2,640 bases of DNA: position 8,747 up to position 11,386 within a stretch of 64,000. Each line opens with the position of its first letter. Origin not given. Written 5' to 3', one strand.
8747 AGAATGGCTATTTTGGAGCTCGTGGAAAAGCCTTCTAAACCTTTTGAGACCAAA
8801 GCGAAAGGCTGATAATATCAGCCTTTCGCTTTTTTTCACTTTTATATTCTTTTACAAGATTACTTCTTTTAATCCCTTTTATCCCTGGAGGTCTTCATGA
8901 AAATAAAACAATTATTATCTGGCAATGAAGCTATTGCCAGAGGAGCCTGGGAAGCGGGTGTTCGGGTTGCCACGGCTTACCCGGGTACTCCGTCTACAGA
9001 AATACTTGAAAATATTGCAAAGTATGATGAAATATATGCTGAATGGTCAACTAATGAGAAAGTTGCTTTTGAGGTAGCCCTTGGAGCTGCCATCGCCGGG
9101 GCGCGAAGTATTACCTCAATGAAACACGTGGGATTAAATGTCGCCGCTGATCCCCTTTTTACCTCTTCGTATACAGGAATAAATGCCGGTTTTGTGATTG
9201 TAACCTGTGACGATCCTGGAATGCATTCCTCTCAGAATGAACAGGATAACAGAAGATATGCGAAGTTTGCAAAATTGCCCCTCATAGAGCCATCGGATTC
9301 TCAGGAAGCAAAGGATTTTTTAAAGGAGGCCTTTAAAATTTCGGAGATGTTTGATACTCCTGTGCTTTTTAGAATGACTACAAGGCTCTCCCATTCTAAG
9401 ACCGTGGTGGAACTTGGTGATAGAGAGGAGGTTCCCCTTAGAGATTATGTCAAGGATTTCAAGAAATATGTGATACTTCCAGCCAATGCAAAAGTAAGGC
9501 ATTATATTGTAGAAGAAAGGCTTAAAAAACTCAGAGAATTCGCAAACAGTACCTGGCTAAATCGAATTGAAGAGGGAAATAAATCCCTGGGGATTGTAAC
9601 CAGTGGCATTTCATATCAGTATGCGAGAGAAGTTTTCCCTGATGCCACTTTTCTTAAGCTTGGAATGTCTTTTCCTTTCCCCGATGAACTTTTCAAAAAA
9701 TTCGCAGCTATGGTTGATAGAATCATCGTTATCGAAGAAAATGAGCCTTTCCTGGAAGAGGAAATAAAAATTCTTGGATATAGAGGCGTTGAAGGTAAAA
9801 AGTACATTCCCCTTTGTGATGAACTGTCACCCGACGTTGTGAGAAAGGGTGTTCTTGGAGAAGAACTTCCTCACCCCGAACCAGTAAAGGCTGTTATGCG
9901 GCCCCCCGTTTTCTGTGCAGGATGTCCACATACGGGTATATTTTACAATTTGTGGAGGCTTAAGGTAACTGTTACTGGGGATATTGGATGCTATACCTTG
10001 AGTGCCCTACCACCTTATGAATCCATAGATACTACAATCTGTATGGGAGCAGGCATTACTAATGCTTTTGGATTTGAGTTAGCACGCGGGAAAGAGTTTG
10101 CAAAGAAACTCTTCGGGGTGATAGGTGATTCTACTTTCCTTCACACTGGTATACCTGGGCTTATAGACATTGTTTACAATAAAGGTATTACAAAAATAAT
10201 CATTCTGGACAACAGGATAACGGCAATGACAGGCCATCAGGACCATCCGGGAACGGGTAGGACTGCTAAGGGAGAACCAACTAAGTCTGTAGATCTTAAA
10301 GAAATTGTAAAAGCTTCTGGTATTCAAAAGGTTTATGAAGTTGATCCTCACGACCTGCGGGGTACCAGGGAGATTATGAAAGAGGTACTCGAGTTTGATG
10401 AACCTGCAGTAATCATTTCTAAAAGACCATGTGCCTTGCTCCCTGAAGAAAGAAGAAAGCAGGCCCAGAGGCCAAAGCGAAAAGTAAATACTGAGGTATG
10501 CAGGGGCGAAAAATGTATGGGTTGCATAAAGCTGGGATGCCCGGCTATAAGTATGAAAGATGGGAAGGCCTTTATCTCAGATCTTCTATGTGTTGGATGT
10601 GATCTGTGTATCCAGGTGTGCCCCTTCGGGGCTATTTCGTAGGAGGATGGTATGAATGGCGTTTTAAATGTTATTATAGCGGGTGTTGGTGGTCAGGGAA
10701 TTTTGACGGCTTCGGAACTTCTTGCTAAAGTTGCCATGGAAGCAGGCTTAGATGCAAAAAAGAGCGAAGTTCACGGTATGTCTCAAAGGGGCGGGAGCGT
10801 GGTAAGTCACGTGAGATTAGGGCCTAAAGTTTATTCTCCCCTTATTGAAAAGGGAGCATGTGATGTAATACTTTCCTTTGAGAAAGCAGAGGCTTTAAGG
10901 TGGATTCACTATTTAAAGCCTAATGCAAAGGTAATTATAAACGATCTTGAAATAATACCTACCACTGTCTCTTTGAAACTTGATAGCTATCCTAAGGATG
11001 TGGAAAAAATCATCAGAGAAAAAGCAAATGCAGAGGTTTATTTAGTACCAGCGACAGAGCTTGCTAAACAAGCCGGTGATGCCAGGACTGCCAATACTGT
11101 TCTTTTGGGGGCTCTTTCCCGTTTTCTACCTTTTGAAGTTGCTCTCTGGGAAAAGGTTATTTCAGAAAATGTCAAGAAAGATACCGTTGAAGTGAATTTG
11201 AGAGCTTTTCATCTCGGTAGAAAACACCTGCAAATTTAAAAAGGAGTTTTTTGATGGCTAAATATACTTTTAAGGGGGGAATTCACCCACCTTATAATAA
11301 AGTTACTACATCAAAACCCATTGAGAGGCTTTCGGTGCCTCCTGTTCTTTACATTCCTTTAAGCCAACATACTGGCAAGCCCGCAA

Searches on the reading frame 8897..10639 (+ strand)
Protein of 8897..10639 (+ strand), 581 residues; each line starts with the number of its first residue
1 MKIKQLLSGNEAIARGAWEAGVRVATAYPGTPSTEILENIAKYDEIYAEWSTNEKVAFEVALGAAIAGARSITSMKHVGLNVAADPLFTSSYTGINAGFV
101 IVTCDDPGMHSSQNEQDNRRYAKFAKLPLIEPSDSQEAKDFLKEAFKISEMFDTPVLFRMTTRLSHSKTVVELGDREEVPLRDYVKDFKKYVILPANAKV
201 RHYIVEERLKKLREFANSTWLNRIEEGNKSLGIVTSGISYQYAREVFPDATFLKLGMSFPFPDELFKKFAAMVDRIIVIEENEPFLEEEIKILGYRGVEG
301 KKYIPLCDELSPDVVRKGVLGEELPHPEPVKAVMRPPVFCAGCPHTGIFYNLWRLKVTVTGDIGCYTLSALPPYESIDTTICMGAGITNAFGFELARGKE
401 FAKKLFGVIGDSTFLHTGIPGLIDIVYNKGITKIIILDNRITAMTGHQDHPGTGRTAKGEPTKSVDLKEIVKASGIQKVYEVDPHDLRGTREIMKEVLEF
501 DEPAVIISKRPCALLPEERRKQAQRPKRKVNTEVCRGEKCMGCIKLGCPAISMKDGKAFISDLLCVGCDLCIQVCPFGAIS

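Call 74: search_protein_families(library=pfam, proteins=[window:8897-10639:+], max_evalue=0.00001)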
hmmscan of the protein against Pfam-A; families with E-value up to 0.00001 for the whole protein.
window:8897-10639:+ (581 aa): 3 families
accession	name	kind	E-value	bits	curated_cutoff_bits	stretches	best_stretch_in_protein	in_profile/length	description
PF02775.26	TPP_enzyme_C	-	1.3e-21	77.4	21.9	1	362-506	1-149/151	Thiamine pyrophosphate enzyme, C-terminal TPP binding domain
PF01855.24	POR_N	-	1.1e-15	58.5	27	1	16-180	2-175/231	Pyruvate flavodoxin/ferredoxin oxidoreductase, thiamine diP-bdg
PF00037.32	Fer4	-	2.3e-06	27.6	21.1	1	563-581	6-24/24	4Fe-4S binding domain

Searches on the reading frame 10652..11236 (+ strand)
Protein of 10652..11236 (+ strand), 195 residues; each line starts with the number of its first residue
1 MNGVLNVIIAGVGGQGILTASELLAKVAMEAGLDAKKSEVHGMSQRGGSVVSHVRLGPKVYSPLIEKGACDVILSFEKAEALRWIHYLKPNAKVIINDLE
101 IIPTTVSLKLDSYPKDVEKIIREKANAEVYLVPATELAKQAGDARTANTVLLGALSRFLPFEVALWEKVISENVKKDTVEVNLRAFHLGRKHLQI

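Call 74: search_protein_families(library=pfam, proteins=[window:10652-11236:+], max_evalue=0.00001)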
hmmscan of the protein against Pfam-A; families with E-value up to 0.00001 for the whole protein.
window:10652-11236:+ (195 aa): 1 family
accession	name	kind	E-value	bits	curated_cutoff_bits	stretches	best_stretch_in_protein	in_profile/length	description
PF01558.24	POR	-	3e-44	151.6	27.4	1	13-190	1-172/173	Pyruvate ferredoxin/flavodoxin oxidoreductase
